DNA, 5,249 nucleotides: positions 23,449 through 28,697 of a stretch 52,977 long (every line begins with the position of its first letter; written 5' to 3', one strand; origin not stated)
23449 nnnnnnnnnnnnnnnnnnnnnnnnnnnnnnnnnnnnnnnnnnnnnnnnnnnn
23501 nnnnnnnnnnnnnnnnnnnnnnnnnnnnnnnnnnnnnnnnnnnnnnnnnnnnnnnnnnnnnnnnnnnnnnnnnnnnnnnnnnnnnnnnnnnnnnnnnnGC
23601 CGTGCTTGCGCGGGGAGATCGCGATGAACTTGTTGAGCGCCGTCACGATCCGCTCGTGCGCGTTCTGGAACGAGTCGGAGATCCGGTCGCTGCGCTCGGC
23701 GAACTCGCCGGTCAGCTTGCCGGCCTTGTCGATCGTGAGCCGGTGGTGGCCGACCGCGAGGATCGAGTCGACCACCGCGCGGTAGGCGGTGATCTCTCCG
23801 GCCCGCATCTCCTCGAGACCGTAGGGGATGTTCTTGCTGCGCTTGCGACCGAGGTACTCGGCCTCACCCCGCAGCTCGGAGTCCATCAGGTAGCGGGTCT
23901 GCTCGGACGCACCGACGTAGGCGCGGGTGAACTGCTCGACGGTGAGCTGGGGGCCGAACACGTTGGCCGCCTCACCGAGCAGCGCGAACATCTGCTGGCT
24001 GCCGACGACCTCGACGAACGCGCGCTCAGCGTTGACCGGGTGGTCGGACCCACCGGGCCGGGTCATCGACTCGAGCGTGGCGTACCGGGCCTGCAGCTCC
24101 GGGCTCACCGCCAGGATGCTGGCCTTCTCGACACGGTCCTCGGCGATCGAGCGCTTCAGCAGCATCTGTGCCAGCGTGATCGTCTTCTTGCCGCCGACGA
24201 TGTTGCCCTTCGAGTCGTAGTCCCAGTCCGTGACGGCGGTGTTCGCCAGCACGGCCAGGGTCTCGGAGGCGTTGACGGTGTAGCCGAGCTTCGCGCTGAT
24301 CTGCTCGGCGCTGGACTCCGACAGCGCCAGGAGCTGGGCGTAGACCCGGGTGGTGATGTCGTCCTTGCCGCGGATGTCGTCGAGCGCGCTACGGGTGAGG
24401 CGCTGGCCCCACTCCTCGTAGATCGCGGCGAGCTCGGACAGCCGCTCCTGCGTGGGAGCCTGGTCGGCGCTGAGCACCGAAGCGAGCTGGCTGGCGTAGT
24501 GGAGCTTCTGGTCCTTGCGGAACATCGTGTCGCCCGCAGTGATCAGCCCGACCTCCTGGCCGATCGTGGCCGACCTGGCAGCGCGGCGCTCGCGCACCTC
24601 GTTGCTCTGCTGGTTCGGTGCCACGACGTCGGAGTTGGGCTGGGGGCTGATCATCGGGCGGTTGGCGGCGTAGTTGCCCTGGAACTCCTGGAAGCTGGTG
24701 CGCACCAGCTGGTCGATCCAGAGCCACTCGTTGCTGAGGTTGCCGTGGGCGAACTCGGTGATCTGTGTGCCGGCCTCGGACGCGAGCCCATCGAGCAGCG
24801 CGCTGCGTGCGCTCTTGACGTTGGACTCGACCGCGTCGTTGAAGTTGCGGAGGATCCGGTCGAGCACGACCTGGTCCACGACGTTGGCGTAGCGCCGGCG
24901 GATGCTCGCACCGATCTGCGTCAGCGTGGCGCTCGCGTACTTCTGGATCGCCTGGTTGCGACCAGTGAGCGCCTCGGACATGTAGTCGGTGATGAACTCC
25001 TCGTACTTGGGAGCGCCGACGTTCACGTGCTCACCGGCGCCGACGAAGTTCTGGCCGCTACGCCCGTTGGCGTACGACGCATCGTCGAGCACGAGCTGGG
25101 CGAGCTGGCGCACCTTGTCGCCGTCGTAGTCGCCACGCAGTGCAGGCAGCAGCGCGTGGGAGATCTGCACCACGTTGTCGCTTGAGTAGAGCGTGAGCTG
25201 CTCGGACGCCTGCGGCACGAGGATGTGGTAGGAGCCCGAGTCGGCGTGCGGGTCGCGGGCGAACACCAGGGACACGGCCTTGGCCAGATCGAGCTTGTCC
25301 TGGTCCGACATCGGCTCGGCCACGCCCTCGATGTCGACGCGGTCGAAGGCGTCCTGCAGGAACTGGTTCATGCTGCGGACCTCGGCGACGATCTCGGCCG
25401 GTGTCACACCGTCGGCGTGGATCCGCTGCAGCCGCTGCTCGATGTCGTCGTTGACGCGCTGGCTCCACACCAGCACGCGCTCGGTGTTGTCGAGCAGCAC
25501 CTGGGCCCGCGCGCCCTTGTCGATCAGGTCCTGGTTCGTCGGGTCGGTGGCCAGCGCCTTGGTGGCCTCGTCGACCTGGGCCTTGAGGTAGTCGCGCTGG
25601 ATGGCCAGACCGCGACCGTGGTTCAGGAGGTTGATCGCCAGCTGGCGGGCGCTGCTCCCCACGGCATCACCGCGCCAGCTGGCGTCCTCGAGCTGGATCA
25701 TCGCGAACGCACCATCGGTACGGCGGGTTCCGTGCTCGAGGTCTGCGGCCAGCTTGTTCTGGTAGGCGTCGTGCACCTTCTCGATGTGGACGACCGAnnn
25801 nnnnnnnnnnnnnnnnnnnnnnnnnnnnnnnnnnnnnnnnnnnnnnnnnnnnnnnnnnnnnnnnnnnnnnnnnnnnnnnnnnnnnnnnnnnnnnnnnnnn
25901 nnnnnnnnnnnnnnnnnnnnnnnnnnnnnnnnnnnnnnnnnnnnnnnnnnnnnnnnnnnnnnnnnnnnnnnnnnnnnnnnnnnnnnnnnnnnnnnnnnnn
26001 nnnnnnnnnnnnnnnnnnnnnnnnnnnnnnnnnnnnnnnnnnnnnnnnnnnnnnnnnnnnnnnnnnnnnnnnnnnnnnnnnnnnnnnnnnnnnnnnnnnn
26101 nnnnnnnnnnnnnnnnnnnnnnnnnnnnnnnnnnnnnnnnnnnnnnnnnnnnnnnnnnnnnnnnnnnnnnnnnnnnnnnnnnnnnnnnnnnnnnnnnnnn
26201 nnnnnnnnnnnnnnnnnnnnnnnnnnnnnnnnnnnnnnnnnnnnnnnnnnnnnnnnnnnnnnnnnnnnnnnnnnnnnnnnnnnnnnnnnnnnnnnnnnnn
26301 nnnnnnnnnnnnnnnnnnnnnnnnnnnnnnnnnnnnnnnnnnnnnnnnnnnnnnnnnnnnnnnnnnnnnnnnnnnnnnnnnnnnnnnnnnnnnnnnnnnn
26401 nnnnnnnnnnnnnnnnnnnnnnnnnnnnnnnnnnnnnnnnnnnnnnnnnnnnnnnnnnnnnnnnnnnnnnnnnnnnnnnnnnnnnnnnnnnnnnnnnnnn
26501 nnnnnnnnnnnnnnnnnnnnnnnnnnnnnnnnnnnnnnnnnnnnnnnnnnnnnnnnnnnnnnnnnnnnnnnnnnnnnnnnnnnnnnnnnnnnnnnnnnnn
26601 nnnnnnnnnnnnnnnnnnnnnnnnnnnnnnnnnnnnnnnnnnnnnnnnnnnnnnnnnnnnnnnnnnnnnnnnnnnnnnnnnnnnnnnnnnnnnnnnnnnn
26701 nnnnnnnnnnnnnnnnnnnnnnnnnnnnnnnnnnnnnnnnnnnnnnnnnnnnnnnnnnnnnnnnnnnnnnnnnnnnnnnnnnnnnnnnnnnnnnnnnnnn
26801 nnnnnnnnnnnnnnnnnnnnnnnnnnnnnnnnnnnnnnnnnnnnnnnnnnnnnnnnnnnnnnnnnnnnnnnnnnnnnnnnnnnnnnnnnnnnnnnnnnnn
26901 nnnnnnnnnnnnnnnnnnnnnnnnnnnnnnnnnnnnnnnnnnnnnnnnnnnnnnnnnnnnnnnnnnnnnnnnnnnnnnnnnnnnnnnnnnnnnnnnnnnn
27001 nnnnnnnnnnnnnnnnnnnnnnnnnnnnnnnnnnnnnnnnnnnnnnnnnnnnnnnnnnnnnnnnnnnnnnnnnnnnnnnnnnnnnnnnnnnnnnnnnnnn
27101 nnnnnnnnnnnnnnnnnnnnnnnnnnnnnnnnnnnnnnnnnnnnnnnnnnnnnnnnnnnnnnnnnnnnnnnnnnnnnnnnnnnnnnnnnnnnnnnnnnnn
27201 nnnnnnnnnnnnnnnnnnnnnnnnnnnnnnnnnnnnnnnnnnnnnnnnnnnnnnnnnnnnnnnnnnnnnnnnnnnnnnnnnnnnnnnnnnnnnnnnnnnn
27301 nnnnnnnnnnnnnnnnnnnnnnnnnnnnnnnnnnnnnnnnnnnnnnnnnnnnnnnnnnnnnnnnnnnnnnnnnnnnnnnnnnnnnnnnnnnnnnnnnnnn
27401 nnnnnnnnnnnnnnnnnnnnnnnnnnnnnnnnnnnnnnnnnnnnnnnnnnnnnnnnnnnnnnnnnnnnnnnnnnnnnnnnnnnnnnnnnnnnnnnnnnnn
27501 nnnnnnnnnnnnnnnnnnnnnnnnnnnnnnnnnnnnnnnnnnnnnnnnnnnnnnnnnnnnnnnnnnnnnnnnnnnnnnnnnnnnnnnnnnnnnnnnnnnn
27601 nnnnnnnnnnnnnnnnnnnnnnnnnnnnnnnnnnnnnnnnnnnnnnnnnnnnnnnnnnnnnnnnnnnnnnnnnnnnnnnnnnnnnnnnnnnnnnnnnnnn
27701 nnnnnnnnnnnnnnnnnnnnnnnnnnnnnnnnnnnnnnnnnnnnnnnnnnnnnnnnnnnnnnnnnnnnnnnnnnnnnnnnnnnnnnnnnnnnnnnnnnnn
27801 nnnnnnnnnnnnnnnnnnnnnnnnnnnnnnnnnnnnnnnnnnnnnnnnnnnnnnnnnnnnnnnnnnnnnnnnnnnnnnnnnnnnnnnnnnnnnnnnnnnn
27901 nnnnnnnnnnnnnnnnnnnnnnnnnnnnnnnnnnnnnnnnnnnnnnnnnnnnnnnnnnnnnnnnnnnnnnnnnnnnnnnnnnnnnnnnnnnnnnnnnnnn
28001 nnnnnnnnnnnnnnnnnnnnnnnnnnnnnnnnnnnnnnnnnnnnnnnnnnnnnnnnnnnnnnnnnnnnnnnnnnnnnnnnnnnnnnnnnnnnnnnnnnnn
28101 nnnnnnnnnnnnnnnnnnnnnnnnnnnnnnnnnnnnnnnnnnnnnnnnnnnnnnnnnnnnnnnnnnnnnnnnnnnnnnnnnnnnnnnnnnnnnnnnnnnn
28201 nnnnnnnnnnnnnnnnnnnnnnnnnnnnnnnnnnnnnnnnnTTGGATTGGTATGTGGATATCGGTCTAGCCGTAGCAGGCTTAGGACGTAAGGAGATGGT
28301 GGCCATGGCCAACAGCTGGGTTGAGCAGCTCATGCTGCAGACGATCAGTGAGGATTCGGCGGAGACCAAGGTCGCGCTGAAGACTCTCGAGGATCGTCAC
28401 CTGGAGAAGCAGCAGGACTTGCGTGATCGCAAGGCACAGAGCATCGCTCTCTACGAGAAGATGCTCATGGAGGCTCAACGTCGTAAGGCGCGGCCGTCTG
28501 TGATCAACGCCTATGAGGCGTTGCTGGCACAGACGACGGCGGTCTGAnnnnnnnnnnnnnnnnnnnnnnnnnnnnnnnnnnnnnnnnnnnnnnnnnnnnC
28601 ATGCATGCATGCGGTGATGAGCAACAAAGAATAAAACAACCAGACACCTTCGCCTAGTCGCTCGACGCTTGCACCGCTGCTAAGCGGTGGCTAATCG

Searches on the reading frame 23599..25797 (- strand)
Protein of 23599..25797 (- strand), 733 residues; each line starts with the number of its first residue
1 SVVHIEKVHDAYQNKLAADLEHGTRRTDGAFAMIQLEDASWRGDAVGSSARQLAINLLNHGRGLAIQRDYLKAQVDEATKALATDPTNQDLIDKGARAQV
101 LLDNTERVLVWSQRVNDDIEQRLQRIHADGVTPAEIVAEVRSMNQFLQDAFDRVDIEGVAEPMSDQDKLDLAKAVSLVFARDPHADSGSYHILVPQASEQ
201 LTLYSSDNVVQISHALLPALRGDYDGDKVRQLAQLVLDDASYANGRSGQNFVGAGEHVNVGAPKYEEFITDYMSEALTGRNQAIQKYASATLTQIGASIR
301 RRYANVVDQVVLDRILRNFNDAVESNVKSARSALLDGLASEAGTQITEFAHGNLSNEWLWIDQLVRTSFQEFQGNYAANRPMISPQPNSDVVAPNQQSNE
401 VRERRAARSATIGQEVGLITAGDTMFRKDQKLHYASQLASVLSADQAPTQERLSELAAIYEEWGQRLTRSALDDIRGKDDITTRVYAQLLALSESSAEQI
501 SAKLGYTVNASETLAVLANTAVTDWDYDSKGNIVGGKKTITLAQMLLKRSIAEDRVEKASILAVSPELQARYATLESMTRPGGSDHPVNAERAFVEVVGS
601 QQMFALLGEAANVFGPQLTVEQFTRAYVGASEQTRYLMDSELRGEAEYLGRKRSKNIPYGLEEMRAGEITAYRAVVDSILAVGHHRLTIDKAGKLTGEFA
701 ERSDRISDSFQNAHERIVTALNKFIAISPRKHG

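Call 43: search_solved_structures(query=window:23599-25797:-, max_evalue=10)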
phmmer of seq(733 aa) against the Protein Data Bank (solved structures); distinct sequences matched with E-value up to 10: 0.

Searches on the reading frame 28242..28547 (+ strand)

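Call 44: search_protein_families(library=pfam, proteins=[window:28242-28547:+], max_evalue=1)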
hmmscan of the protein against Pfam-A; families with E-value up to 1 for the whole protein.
window:28242-28547:+ (101 aa): 1 family
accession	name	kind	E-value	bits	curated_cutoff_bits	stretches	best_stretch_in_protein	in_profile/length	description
PF01874.21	CitG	-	0.0033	17.5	27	1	8-96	93-185/284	ATP:dephospho-CoA triphosphoribosyl transferase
